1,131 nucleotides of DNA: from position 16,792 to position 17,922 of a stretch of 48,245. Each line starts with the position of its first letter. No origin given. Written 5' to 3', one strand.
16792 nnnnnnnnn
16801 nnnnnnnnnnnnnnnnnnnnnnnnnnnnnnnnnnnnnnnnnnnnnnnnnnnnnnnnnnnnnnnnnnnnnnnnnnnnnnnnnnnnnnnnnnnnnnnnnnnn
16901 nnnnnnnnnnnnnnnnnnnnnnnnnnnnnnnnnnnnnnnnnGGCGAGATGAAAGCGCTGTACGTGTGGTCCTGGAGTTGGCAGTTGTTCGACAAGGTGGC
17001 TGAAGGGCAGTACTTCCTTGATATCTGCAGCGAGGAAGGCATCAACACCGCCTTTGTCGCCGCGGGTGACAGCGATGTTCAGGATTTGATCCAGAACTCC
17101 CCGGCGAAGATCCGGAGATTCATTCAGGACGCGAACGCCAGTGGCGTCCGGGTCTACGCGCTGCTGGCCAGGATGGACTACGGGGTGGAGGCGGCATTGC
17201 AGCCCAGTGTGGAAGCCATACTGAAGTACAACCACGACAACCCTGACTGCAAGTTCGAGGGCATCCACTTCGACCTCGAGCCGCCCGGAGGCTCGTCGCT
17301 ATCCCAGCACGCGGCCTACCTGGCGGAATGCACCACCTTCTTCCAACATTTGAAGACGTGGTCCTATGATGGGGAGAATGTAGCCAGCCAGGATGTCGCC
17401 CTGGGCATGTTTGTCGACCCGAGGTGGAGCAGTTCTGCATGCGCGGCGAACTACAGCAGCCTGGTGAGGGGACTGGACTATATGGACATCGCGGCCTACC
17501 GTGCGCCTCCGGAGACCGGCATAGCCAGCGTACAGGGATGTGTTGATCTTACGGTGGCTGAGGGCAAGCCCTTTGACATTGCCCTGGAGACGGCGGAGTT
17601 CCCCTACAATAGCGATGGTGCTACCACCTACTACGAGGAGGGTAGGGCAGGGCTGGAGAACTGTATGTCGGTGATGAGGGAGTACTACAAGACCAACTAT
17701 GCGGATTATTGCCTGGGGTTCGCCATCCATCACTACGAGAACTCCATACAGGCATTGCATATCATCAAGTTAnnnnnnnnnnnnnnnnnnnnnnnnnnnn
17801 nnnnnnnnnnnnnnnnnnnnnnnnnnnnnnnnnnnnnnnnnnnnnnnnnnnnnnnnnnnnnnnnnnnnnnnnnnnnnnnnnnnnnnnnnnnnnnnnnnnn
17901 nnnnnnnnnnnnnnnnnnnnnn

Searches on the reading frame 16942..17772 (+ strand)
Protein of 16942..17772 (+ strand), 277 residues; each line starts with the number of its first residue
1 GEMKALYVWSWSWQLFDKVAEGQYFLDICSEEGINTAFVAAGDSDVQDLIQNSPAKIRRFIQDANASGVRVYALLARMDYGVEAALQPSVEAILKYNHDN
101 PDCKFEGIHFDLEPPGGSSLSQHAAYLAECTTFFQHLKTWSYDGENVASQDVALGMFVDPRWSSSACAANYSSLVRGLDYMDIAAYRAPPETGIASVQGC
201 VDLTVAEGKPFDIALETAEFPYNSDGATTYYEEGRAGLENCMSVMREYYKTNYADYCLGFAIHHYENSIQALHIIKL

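Call 60: search_solved_structures(query=window:16942-17772:+, max_evalue=10)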
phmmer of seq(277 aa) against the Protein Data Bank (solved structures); distinct sequences matched with E-value up to 10: 2.
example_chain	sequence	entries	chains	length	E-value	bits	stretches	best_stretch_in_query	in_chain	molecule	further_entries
2ood_A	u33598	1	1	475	0.68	12.4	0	54-114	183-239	Blr3880 protein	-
1xxd_C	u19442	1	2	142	1.4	11.4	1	2-72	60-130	Ecotin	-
